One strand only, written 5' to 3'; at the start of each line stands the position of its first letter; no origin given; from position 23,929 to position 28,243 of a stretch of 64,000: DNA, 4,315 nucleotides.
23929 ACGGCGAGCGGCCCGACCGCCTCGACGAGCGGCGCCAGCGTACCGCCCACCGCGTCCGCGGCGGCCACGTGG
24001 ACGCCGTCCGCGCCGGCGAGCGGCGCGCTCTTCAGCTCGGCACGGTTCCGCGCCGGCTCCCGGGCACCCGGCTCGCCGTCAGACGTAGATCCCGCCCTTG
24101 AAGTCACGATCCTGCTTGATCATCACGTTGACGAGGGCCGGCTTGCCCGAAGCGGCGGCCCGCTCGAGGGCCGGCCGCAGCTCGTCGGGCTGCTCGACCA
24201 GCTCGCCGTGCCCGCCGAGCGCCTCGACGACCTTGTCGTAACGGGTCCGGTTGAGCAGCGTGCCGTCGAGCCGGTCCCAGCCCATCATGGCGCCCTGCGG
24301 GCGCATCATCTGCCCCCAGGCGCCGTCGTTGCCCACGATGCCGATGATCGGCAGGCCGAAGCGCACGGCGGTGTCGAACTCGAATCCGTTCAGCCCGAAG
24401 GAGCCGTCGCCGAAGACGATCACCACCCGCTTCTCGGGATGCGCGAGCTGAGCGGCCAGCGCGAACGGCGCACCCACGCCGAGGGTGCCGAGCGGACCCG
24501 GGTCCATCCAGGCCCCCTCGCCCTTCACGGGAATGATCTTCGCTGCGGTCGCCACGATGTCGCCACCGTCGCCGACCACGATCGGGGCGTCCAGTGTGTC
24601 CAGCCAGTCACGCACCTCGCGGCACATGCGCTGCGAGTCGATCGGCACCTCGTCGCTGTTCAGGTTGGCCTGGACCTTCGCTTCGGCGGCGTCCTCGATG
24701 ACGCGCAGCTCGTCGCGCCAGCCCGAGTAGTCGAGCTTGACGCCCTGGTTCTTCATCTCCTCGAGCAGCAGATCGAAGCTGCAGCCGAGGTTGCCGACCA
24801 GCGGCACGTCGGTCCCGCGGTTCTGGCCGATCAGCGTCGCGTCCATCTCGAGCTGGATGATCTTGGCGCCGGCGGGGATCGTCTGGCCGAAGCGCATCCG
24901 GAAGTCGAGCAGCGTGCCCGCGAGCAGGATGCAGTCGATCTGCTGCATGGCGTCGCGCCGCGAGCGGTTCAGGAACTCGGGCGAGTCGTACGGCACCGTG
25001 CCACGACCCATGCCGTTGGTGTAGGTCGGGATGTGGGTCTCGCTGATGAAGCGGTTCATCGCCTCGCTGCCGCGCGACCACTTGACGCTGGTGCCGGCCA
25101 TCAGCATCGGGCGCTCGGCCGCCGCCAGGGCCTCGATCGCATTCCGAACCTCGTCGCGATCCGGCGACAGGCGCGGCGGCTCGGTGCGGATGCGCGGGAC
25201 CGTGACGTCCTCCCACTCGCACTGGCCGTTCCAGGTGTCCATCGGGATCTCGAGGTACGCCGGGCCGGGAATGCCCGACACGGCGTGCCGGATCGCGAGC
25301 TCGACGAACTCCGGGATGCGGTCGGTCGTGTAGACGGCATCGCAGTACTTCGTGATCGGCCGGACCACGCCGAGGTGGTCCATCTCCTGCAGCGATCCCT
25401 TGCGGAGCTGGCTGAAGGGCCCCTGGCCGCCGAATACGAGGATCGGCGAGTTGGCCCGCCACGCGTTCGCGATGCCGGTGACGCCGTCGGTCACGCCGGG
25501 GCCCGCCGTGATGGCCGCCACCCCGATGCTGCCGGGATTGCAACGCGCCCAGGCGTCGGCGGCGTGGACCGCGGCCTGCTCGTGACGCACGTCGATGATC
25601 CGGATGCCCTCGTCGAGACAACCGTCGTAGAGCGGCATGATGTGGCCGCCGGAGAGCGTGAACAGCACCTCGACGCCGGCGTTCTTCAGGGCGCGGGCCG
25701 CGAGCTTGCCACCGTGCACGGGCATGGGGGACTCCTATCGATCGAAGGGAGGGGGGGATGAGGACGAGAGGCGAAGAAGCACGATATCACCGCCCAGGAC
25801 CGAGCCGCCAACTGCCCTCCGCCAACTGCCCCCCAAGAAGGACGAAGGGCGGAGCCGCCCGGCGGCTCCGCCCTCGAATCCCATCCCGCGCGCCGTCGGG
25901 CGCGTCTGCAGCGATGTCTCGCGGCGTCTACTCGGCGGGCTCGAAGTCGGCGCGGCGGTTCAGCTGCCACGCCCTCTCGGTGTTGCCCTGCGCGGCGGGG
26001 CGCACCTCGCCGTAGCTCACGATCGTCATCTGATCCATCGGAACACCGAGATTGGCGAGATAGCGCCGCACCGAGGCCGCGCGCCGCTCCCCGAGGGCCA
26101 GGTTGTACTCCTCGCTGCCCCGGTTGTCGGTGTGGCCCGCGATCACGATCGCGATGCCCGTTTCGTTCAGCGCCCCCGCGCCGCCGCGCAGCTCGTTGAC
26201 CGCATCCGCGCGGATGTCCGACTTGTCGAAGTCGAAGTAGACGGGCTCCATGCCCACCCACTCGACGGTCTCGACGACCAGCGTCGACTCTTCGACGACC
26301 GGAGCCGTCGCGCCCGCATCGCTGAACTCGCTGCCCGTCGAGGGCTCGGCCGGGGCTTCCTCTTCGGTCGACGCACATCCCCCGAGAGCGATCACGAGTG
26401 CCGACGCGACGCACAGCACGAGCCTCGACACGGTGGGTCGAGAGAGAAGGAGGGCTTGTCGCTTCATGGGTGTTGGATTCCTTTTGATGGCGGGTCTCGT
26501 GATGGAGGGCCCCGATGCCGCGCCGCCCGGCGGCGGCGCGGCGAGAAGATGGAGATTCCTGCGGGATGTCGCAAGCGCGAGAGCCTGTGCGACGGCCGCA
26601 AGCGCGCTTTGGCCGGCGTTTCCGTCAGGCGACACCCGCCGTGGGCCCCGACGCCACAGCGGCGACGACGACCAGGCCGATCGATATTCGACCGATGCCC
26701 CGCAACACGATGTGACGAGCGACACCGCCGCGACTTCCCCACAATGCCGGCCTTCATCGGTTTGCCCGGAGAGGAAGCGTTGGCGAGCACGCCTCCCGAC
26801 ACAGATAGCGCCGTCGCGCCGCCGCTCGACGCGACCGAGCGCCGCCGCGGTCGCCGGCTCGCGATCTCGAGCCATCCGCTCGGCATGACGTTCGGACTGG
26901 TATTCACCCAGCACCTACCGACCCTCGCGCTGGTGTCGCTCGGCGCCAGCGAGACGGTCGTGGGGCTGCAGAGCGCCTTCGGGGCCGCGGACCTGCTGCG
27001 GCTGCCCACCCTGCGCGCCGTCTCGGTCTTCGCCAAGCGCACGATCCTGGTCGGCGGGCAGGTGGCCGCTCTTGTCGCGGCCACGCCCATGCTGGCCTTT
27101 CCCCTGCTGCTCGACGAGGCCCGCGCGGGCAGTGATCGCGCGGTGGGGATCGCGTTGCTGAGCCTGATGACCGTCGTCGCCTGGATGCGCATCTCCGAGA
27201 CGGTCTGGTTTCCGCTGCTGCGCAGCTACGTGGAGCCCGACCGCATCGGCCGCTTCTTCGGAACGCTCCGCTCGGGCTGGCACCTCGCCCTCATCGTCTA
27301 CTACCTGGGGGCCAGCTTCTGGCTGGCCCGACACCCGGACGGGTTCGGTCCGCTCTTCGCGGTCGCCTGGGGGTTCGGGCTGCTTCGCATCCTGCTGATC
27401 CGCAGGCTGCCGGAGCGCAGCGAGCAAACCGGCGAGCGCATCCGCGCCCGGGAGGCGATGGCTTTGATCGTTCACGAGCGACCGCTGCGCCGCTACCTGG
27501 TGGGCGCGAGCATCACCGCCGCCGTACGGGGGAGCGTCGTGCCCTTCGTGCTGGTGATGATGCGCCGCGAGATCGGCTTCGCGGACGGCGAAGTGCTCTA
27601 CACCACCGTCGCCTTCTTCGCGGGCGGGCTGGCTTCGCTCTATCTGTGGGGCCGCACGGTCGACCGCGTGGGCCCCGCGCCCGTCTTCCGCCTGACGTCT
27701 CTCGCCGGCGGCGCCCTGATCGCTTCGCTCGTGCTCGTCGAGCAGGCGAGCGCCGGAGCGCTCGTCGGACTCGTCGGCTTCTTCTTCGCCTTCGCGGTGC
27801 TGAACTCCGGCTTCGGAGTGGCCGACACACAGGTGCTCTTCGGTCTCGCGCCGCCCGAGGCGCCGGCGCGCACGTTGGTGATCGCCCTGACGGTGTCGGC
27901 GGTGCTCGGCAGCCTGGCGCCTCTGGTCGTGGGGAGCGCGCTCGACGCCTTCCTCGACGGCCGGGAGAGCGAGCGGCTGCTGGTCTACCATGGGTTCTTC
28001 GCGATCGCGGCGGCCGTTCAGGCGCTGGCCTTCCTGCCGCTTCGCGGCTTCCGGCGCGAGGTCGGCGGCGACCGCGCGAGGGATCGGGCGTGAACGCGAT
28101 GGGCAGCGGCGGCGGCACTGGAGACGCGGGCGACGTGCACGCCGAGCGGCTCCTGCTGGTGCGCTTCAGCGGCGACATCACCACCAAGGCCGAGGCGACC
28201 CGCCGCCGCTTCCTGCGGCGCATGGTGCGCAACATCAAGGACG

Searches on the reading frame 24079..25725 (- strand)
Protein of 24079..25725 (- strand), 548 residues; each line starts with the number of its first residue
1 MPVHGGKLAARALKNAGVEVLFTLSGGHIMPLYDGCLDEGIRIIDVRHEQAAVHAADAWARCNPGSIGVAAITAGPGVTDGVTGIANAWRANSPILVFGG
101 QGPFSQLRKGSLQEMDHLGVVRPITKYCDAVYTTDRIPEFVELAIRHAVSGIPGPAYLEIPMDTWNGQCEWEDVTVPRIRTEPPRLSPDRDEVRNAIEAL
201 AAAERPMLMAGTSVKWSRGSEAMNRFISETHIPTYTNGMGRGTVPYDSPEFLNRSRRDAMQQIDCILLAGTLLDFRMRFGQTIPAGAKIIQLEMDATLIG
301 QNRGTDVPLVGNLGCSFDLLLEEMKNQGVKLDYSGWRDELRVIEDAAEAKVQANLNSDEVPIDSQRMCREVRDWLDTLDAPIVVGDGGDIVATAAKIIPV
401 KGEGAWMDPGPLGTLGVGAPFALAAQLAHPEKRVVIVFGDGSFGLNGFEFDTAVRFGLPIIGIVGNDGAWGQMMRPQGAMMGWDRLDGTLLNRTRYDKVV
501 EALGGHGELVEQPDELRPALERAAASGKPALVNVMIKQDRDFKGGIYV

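Call 7: search_protein_families(library=pfam, proteins=[window:24079-25725:-], max_evalue=0.001)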
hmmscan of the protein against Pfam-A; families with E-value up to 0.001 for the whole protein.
window:24079-25725:- (548 aa): 3 families
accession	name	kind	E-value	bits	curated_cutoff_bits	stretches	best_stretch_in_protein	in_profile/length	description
PF02776.23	TPP_enzyme_N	-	2.2e-34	118.2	26.8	1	4-118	2-117/119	Thiamine pyrophosphate enzyme, N-terminal TPP binding domain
PF02775.26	TPP_enzyme_C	-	1.8e-30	106.2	21.9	1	386-534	1-151/151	Thiamine pyrophosphate enzyme, C-terminal TPP binding domain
PF00205.28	TPP_enzyme_M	-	4.9e-24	85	30.4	1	194-314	2-131/137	Thiamine pyrophosphate enzyme, central domain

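Call 65: search_protein_families(library=ncbifam, proteins=[window:24079-25725:-], max_evalue=1e-10)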
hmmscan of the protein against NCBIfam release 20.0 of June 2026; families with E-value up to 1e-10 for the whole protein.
window:24079-25725:- (548 aa): 50 families (the best 25 are shown)
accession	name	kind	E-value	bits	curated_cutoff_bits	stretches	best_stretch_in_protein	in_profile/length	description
NF004516.0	PRK05858.1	equivalog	2.2e-156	521.6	587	1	3-538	11-537/548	acetolactate synthase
NF058623.1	HdaclCoAlyACT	equivalog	7.8e-106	355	600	1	7-539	14-543/575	2-hydroxyacyl-CoA lyase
TIGR00118.1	acolac_lg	equivalog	6.8e-91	305.4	538.35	1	4-540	2-538/557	biosynthetic-type acetolactate synthase large subunit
NF006721.0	PRK09259.1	equivalog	7.2e-84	282.4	557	1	5-539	17-553/574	oxalyl-CoA decarboxylase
NF004919.0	PRK06276.1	equivalog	3e-83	280.1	866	1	4-539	2-541/582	acetolactate synthase large subunit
NF004710.0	PRK06048.1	equivalog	1.2e-80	271.6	976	1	7-540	12-541/561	acetolactate synthase large subunit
TIGR03254.1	oxalate_oxc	equivalog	3.6e-80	270.3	739.4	1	5-539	5-540/554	oxalyl-CoA decarboxylase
NF006319.0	PRK08527.1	equivalog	1.2e-76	258.4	905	1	3-539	4-541/565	acetolactate synthase large subunit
NF006187.0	PRK08322.1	equivalog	1.1e-75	255.1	509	1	7-537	6-529/548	acetolactate synthase large subunit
NF006122.0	PRK08266.1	subfamily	1.7e-73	247.9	571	1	4-539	5-527/543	hypothetical protein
NF005584.0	PRK07282.1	equivalog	1.4e-71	241.7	970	1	4-539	11-543/566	acetolactate synthase large subunit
NF005058.0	PRK06466.1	equivalog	2.3e-71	241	951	1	4-538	5-549/574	acetolactate synthase 3 large subunit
NF006524.0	PRK08978.1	equivalog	8.7e-71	238.8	738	1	4-540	2-528/548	acetolactate synthase 2 catalytic subunit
NF004807.0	PRK06154.1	equivalog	4.5e-70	236.9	607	1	8-540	25-558/565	thiamine pyrophosphate-requiring protein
NF005824.0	PRK07710.1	equivalog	4.9e-68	229.8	976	1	4-540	18-552/573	acetolactate synthase large subunit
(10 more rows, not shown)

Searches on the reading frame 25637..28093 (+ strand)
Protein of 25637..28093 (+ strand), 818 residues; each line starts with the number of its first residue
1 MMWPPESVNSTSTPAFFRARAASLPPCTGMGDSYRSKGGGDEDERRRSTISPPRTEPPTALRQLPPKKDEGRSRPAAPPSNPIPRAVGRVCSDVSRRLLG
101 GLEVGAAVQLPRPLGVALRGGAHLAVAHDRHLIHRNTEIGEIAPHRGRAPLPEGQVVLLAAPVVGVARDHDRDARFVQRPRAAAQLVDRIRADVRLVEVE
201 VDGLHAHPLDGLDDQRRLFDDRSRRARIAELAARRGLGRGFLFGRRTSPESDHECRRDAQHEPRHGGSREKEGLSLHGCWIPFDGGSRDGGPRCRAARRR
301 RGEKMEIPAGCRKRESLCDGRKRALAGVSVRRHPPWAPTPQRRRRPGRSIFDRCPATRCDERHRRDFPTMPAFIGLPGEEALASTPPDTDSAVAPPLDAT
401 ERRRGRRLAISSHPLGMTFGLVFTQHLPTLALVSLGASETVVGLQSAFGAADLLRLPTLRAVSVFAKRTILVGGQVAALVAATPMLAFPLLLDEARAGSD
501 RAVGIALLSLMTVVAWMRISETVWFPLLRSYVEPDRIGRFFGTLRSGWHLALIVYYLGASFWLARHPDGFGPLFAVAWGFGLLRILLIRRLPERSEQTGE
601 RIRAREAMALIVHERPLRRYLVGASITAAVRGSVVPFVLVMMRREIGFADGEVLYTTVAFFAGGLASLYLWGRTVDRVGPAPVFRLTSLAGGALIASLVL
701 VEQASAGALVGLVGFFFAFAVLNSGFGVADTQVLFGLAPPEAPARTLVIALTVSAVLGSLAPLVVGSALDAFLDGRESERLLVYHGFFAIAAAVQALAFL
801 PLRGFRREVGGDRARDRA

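Call 8: search_protein_families(library=pfam, proteins=[window:25637-28093:+], max_evalue=0.001)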
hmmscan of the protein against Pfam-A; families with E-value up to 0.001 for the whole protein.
window:25637-28093:+ (818 aa): 1 family
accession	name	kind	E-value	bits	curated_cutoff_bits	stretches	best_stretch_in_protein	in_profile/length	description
PF07690.21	MFS_1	-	2.8e-09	36.8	33.4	2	427-762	16-347/347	Major Facilitator Superfamily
